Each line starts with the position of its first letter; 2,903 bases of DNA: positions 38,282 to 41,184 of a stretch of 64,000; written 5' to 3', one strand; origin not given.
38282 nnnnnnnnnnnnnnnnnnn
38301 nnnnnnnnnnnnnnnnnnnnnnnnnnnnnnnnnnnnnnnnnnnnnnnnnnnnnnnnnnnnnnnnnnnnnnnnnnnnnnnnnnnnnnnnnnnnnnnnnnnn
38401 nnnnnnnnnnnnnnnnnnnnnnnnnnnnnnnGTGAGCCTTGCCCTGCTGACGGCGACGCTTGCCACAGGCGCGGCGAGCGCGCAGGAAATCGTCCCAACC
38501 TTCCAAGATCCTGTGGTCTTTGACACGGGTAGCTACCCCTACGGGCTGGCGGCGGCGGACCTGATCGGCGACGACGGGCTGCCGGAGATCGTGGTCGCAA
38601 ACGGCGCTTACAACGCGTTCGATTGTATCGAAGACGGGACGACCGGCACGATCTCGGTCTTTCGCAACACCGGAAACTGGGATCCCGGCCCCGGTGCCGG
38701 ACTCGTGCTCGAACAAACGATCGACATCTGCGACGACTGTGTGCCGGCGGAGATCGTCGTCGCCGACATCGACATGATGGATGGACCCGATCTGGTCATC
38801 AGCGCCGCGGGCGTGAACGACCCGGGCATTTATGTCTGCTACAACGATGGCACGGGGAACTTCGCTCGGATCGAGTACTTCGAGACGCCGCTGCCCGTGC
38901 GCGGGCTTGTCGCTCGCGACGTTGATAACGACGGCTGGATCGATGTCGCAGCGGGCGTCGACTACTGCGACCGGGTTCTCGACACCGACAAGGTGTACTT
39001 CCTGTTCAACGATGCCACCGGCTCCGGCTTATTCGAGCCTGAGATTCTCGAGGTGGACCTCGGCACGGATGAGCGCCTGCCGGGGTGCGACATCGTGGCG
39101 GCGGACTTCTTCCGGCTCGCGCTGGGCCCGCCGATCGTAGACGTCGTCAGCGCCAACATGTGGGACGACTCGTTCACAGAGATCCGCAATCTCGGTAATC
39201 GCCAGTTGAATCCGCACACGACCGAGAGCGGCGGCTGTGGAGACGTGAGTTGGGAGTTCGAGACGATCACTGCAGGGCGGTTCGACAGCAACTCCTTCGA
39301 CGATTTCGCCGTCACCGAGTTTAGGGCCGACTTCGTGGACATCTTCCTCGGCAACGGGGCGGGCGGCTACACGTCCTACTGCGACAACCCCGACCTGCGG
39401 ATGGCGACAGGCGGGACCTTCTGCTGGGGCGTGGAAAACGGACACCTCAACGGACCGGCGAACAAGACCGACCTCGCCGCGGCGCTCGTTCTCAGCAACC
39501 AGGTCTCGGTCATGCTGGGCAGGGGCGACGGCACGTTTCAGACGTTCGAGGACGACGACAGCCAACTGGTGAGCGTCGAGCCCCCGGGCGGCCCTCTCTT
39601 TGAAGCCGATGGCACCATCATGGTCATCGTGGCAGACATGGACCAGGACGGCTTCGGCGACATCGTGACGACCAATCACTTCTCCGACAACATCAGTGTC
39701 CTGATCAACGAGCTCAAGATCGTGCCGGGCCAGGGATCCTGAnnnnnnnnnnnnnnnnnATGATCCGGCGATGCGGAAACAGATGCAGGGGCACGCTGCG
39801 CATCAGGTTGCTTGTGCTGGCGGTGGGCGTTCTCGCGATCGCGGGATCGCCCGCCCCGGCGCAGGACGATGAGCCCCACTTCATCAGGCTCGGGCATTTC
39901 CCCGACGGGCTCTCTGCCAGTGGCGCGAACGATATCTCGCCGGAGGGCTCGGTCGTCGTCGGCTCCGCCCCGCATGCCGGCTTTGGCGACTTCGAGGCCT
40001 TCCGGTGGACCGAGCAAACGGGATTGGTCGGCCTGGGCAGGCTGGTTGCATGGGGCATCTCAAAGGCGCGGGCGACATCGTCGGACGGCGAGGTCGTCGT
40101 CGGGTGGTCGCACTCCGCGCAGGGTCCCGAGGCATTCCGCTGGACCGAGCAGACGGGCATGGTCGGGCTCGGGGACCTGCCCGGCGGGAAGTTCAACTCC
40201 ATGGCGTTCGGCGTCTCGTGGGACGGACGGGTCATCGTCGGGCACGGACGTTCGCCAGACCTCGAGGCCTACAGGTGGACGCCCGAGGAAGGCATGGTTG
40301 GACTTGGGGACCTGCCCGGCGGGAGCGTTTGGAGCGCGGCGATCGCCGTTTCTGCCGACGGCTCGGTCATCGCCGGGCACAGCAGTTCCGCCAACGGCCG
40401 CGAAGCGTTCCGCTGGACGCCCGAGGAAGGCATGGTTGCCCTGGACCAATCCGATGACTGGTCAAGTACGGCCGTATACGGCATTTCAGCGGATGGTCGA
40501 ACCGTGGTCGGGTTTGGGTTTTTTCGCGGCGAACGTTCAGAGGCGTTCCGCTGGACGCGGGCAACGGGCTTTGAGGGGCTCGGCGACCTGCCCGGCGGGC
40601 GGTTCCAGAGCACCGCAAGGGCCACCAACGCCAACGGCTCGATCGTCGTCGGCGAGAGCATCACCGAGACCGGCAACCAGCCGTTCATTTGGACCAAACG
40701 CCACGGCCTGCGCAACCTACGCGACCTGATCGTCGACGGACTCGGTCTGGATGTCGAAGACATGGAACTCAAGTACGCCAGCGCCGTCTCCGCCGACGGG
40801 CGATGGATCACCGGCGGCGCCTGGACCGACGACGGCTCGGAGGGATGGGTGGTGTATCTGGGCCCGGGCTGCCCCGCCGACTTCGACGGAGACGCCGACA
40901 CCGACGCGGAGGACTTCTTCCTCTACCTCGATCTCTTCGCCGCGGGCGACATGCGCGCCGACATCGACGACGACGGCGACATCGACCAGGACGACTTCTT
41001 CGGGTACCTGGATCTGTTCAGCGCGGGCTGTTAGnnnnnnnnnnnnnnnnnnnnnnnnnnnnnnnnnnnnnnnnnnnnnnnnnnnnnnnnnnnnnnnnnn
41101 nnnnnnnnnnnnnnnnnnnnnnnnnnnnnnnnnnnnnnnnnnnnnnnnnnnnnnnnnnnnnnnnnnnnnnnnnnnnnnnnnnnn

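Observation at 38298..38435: G16 homopolymer between a strong SD/ATG and the long ORF: possible slipped-strand ON/OFF switch (or homopolymer assembly error)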

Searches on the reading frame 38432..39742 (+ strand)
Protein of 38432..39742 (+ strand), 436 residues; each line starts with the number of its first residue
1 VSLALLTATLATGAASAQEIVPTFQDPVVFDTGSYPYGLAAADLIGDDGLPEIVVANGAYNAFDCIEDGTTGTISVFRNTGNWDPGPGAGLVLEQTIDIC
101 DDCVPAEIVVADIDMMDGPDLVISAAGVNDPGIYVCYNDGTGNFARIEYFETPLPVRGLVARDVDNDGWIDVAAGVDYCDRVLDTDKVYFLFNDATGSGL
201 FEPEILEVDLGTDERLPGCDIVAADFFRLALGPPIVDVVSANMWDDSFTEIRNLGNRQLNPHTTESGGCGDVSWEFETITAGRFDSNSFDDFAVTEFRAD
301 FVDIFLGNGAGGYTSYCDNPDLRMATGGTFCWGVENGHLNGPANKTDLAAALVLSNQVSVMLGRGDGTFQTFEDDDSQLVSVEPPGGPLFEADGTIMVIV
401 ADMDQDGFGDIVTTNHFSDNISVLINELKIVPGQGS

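Call 5: search_protein_families(library=pfam, proteins=[window:38432-39742:+], max_evalue=0.01)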
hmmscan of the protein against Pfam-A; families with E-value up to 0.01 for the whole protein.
window:38432-39742:+ (436 aa): 2 families
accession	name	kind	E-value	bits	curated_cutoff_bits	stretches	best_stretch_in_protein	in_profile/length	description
PF13517.12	FG-GAP_3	-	1.3e-11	45.3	26.9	2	119-173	8-60/61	FG-GAP-like repeat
PF01839.29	FG-GAP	-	0.0015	18.8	22.1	0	400-419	7-26/37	FG-GAP repeat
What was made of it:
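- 38432..39742 (+): Body of the gene as annotated (436 aa): an FG-GAP/VCBS seven-bladed beta-propeller, under purifying selection. Pfam FG-GAP_3, E 1.3e-11 (call 5).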

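Call 6: find_encoding_contigs(protein=window:38432-39742:+, flank=6000, max_places=10)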
Protein window:38432-39742:+ (436 aa): no gene with exactly this product is on record in the collection.

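Call 7: find_homologous_proteins(query=window:38432-39742:+, max_evalue=0.00001)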
Query window:38432-39742:+ (436 aa): 52 proteins with E <= 0.00001 among 8000 candidates.
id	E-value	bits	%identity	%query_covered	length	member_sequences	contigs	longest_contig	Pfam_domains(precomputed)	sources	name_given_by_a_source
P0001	1.7e-293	991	100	100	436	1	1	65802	PF13517.13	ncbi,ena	-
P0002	5.1e-192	657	71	96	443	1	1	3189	PF13517.13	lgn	-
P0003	1.1e-167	577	65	98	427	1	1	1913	PF13517.13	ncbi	-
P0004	3.3e-164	565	62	98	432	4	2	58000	PF13517.13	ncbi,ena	-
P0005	1.6e-110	388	45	97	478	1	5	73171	PF01839.30,PF13517.13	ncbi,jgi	-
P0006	6.4e-104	366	47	99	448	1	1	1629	PF01839.30,PF13517.13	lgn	-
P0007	1.2e-102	362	47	96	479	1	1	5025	PF01839.30,PF13517.13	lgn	-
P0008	3.0e-60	222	38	100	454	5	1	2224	PF13517.13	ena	-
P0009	3.4e-58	216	38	100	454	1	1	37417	PF13517.13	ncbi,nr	ncbi:MAG: VCBS repeat-containing protein [Planctomycetes bacterium]|nr:VCBS repeat-containing protei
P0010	7.4e-57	211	35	97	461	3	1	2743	PF01839.30,PF13517.13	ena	-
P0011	1.2e-56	211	37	98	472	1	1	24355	PF01839.30,PF13517.13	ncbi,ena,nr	ncbi:MAG TPA: VCBS repeat-containing protein [Phycisphaerales bacterium]|nr:VCBS repeat-containing p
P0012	2.2e-51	193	35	97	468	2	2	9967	PF01839.30,PF13517.13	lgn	-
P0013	2.6e-40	157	34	98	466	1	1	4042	PF01839.30,PF13517.13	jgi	jgi:hypothetical protein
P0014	1.6e-39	154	33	97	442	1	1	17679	PF01839.30,PF13517.13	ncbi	-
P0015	4.2e-37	146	33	98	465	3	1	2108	PF01839.30,PF13517.13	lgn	-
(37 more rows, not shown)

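Call 9: find_encoding_contigs(protein=P0001, flank=3000, max_places=5)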
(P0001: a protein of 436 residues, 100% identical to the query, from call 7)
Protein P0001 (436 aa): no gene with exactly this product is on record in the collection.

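Call 10: find_encoding_contigs(protein=P0002, flank=3000, max_places=5)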
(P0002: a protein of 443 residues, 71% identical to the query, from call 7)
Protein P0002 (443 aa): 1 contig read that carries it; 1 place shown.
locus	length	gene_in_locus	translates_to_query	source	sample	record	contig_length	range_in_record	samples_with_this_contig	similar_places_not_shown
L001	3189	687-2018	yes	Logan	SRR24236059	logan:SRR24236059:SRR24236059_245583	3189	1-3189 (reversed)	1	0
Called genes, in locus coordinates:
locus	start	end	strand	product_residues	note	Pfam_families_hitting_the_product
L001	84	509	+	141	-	PF01878:EVE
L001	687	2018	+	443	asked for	PF13517:FG-GAP_3 (faint)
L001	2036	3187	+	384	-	?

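Call 11: find_encoding_contigs(protein=P0003, flank=3000, max_places=5)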
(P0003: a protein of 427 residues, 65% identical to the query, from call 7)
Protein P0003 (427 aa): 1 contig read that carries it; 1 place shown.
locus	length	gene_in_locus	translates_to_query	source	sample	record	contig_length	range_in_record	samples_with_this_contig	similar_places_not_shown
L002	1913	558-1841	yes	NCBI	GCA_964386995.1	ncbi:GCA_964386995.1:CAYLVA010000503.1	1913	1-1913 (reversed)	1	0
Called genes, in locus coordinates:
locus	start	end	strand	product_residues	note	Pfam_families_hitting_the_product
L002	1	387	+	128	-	?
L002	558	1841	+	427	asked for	PF13517:FG-GAP_3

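Call 12: find_encoding_contigs(protein=P0004, flank=3000, max_places=5)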
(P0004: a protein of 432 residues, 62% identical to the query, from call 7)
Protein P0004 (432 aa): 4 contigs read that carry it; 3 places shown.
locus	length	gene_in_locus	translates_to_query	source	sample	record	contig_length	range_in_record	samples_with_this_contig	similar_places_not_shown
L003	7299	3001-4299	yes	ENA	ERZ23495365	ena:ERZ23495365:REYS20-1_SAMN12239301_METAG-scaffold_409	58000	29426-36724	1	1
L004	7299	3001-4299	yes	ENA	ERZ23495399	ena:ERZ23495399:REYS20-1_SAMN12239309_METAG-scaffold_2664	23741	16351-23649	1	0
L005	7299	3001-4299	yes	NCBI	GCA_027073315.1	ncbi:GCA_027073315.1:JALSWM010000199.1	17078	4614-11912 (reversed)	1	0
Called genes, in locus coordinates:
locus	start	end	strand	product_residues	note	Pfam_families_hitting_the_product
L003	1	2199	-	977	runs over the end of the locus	-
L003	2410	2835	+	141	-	PF01878:EVE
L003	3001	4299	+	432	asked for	PF13517:FG-GAP_3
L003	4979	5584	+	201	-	-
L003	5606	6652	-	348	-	PF16881:LIAS_N, PF04055:Radical_SAM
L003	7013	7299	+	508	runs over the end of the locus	PF02563:Poly_export, PF10531:SLBB (weak), PF22461:SLBB_2 (weak)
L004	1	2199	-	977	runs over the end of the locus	-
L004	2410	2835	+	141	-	PF01878:EVE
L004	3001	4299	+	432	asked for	PF13517:FG-GAP_3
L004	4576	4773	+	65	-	-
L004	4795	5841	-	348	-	PF16881:LIAS_N, PF04055:Radical_SAM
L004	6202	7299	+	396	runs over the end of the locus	?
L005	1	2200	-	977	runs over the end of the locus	-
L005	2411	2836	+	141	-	PF01878:EVE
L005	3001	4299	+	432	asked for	PF13517:FG-GAP_3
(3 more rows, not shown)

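Call 20: find_related_loci(query=A1, collection=genome_contigs, flank=3000)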
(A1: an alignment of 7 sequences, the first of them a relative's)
Query A1 (436 aa) in genome_contigs; peptide patterns used: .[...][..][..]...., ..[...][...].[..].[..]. (x = any residue, [..] = any of these).
110 stretches matched a pattern; 3 encode a relative of the query (tblastn E <= 1e-3); 3 distinct loci.
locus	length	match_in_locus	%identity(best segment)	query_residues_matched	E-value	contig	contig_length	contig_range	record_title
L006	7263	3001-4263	64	14-435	4e-170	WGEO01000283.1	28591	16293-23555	MAG: Phycisphaerales bacterium isolate S146_42 k151_871857, whole genome shotgun sequence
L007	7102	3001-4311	45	11-433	6e-113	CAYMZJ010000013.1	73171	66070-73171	MAG TPA_asm: uncultured Phycisphaeraceae bacterium isolate SRP215229_co1_209 genome assembly, contig: NODE_179_length_73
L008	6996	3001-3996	27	235-430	1e-7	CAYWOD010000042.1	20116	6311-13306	MAG TPA_asm: uncultured Pirellulales bacterium isolate SRP068000_co1_578 genome assembly, contig: NODE_3672_length_20116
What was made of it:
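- Tried and rejected: The genome scan added one useful locus, L006, plus L007 (call 20).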

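Call 21: find_related_loci(query=A1, collection=metagenome_contigs, flank=3000)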
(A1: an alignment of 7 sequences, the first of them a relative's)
Query A1 (436 aa) in metagenome_contigs; peptide patterns used: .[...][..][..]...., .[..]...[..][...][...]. (x = any residue, [..] = any of these).
208 stretches matched a pattern; 2 encode a relative of the query (tblastn E <= 1e-3); 2 distinct loci.
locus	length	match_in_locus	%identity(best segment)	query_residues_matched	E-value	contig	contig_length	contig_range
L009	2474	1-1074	65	79-434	9e-152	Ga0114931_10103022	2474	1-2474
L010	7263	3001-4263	34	345-427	5e-7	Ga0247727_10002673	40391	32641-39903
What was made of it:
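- Tried and rejected: Metagenome scan: it added only a 5'-truncated orthologue (L009) and a distant relative (L010) (call 21).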

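Call 24: list_cluster_members(proteins=[P0004, P0001, P0002, P0003])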
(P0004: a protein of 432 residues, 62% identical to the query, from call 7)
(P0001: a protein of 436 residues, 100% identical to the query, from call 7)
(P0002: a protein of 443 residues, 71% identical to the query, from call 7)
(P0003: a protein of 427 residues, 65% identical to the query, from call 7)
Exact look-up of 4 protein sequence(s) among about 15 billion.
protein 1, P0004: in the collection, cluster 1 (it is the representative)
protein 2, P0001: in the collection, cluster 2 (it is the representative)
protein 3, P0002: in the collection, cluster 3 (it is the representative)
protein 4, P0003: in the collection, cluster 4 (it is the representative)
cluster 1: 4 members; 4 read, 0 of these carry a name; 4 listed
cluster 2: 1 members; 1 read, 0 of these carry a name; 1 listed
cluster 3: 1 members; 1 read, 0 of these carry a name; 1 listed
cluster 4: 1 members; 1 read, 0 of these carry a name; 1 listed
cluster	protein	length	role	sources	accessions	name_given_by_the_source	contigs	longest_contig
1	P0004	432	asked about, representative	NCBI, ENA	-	-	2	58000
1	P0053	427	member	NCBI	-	-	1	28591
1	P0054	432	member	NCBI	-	-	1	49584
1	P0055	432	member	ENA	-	-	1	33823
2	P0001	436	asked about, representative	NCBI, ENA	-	-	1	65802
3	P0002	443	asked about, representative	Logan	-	-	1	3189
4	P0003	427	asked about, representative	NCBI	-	-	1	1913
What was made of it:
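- On SSR-mediated translational phase-variable (contingency) locus: No longer N-terminal variants exist in the 90% clusters (call 24).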

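Call 25: find_encoding_contigs(protein=P0054, flank=3000, max_places=6)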
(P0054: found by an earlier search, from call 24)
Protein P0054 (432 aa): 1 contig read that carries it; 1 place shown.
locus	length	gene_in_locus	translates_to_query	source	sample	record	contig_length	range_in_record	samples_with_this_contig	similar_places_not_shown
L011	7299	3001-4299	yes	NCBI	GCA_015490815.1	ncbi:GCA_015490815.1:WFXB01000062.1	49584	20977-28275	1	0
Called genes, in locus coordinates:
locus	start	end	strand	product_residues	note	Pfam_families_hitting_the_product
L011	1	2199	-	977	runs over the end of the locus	-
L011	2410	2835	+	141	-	PF01878:EVE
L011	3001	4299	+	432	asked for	PF13517:FG-GAP_3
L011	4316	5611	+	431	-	-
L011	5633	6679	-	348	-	PF16881:LIAS_N, PF04055:Radical_SAM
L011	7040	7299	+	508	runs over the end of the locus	PF02563:Poly_export, PF10531:SLBB (weak), PF22461:SLBB_2 (weak)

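Call 26: find_encoding_contigs(protein=P0055, flank=3000, max_places=6)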
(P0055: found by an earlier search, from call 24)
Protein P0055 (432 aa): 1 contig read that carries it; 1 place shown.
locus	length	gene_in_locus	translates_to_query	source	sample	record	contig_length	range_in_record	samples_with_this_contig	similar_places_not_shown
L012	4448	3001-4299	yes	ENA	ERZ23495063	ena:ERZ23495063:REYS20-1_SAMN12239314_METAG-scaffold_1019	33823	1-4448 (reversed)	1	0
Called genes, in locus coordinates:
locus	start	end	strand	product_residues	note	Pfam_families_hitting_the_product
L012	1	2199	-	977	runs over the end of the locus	-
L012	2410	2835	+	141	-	PF01878:EVE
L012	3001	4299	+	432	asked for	PF13517:FG-GAP_3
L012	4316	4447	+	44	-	?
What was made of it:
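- The same EVE then FG-GAP synteny spans the tract in nine independent assemblies (calls 10-12, 20, 25, 26).
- Tried and rejected: Chimeric junction: rejected on synteny (calls 10-12, 25, 26).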

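Call 40: search_protein_families(library=ncbifam, proteins=[window:38432-39742:+], max_evalue=0.01)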
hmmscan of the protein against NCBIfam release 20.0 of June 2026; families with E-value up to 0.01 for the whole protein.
window:38432-39742:+ (436 aa): 0 families

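Call 49: find_encoding_contigs(protein=P0006, flank=1500, max_places=3)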
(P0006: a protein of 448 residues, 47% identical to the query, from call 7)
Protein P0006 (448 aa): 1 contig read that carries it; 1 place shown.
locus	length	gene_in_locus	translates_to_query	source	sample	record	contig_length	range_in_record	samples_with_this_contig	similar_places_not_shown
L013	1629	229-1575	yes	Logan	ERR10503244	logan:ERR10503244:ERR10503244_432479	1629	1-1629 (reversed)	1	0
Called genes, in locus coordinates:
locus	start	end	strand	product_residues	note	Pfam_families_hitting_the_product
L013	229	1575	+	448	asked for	PF01839:FG-GAP (faint), PF13517:FG-GAP_3 (weak)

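Call 50: find_encoding_contigs(protein=P0007, flank=1500, max_places=3)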
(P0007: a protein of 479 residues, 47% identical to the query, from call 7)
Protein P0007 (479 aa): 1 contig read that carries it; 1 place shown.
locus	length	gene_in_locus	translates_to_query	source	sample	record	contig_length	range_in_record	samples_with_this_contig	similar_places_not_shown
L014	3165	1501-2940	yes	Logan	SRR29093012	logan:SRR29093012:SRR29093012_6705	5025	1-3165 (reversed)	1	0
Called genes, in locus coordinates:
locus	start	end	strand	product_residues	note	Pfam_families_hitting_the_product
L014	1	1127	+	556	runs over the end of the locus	PF16697:Yop-YscD_cpl, PF00498:FHA, PF01590:GAF, PF13185:GAF_2, PF13492:GAF_3, PF02518:HATPase_c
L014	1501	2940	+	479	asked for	PF01839:FG-GAP (faint), PF13517:FG-GAP_3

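Call 54: predict_structure(alignment_id=A3)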
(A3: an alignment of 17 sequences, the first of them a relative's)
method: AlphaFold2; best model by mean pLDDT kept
length: 436 residues; sequences in the alignment: 17
mean_pLDDT: 88.6   pTM: 0.89
mean pLDDT of the five models: 88.6, 88.4, 87.7, 87.2, 86.4
residues with pLDDT >= 90: 299; 70-90: 101; 50-70: 16; < 50: 20
segments of 3 or more residues with pLDDT < 50: 1-16, 433-436
pLDDT, mean of each block of 10 residues (from residue 1): 37 48 92 96 91 95 85 95 81 95 92 91 90 95 94 96 93 96 94 87 94 93 88 88 96 92 87 93 90 95 92 91 89 94 84 94 89 77 91 96 93 97 90 46
secondary structure, 60 per line:
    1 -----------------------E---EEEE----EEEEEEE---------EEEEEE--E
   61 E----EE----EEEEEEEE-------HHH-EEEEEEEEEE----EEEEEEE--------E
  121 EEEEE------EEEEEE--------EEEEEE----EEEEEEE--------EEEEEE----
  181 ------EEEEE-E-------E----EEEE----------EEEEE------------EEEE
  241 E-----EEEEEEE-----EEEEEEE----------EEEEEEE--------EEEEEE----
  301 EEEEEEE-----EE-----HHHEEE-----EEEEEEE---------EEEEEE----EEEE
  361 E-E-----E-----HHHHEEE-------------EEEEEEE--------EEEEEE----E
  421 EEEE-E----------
elements in order: E28-31 E36-42 E52-57 E72-79 E91-100 E105-111 E120-125 E132-137 E146-151 E156-162 E171-176 E187-191 E206-209 E220-224 E237-241 E247-253 E259-265 E276-282 E291-296 E301-307 E323-325 E331-337 E347-352 E357-361 H375-378 E379-381 E395-401 E410-415 E420-424
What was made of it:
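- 38417..38482 (+): h- and c-regions of the signal peptide in the main frame (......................, then QE). They begin directly after the tract, upstream of the annotated GTG. The first 16 residues of the annotated protein have pLDDT below 50 (call 54).
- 38432..39742 (+): AlphaFold2 pLDDT 88.6, all-beta (call 54).
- On FG-GAP / VCBS seven-bladed beta-propeller protein: AF2 pLDDT 88.6, pTM 0.89, all-beta (call 54).
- The structure model is confident (call 54).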

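Call 57: fold_search(model_id=the predicted structure, library=pdb)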
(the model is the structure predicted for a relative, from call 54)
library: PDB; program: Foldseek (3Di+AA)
matches with E <= 10: 835; with E <= 0.001: 257
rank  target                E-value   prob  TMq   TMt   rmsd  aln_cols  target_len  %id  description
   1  9van_B                4.0e-11  1.00  0.60  0.67   5.5       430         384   11  Cryo-EM structure of human full length KICSTOR complex (state 2) (released 2025-11-12)
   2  9v9n_B                4.2e-11  1.00  0.59  0.67   5.6       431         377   11  Cryo-EM structure of KICSTOR CCC complex (state 5) (released 2025-11-12)
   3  9v80_B                1.4e-10  1.00  0.58  0.65   6.0       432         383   12  Cryo-EM structure of KICSTOR CCC complex (state 4) (released 2025-11-12)
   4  9v86_B                1.1e-09  1.00  0.57  0.64   5.9       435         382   11  Cryo-EM structure of KICSTOR CCC complex (state 3) (released 2025-11-12)
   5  9o5a_G                2.1e-09  1.00  0.59  0.65   5.9       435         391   13  The KICSTOR-GATOR1 complex (released 2026-02-18)
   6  4up4_B                2.6e-09  1.00  0.45  0.49   7.0       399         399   16  Structure of the recombinant lectin PVL from Psathyrella velutina in complex with GlcNAcb-D-1,3Galactoside (released 2015-01-28)
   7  5y2z_B                3.0e-09  1.00  0.61  0.79   4.2       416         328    7  Crystal structure of human LGI1 EPTP-ADAM22 complex (released 2018-05-02)
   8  2bwm                  5.3e-09  1.00  0.46  0.49   6.7       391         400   16  1.8A CRYSTAL STRUCTURE OF of Psathyrella velutina LECTIN IN COMPLEX WITH METHYL 2-ACETAMIDO-1,2-DIDEOXY-1-SELENO-BETA-D- (released 2006-01-23)
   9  9etn_A                6.1e-09  1.00  0.60  0.49   5.7       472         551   14  Crystal structure of murine CRTAC1 (released 2024-07-31)
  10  4a7z                  8.8e-09  1.00  0.66  0.35   5.4       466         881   13  Complex of bifunctional aldos-2-ulose dehydratase with the reaction intermediate ascopyrone M (released 2012-03-21)
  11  5y2z_H                9.3e-09  1.00  0.58  0.75   5.2       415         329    7  Crystal structure of human LGI1 EPTP-ADAM22 complex (released 2018-05-02)
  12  3v4p_C                2.1e-08  1.00  0.57  0.44   6.7       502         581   12  crystal structure of a4b7 headpiece complexed with Fab ACT-1 (released 2012-01-11)
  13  8hq2_D                2.2e-08  1.00  0.58  0.50   6.1       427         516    9  Crystal structure of human ADAM22 in complex with human LGI1 mutant (released 2023-12-13)
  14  3v4p_A                2.5e-08  1.00  0.56  0.44   6.8       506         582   12  crystal structure of a4b7 headpiece complexed with Fab ACT-1 (released 2012-01-11)
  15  5mb4                  3.9e-08  1.00  0.49  0.53   7.7       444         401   14  Crystal Structure of the Psathyrella asperospora lectin PAL in complex with GlcNAc (released 2017-02-22)
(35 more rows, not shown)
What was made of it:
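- On FG-GAP / VCBS seven-bladed beta-propeller protein: Foldseek E 1e-8 to 4e-11 to integrin alpha, PVL lectin, CRTAC1 and an ITFG2-like chain (call 57).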

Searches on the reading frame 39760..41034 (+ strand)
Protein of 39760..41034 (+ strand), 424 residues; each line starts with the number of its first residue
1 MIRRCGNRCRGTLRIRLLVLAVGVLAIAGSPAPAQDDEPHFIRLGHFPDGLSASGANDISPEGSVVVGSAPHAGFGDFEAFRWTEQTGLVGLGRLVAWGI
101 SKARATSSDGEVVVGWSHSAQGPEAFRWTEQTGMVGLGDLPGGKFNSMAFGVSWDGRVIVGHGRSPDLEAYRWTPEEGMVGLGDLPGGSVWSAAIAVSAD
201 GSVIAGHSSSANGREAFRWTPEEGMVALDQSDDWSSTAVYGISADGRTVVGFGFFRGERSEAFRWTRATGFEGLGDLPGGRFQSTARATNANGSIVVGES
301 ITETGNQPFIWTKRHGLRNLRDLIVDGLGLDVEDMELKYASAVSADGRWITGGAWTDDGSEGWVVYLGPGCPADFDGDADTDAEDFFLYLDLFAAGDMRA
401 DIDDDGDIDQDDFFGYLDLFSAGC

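Call 5: search_protein_families(library=pfam, proteins=[window:39760-41034:+], max_evalue=0.01)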
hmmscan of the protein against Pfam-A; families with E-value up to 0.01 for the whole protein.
window:39760-41034:+ (424 aa): 0 families

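Call 30: find_encoding_contigs(protein=window:39760-41034:+, flank=3000, max_places=10)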
Protein window:39760-41034:+ (424 aa): no gene with exactly this product is on record in the collection.

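Call 40: search_protein_families(library=ncbifam, proteins=[window:39760-41034:+], max_evalue=0.01)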
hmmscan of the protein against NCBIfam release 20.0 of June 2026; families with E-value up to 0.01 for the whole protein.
window:39760-41034:+ (424 aa): 2 families
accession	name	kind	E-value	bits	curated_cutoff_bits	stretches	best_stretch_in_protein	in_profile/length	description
TIGR02913.1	HAF_rpt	repeat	1.1e-36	124.5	22.65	4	103-141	1-38/39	HAF repeat protein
NF041540.1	dockerin_GC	domain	5.2e-12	46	29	1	371-424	1-67/67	GC-type dockerin domain-anchored protein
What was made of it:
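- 39760..41034 (+): Downstream gene starting 18 nt after the stop: HAF-repeat protein with a GC-type dockerin domain. Probably co-transcribed and so possibly subject to polarity from the switch. NCBIfam TIGR02913 and NF041540 (call 40).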
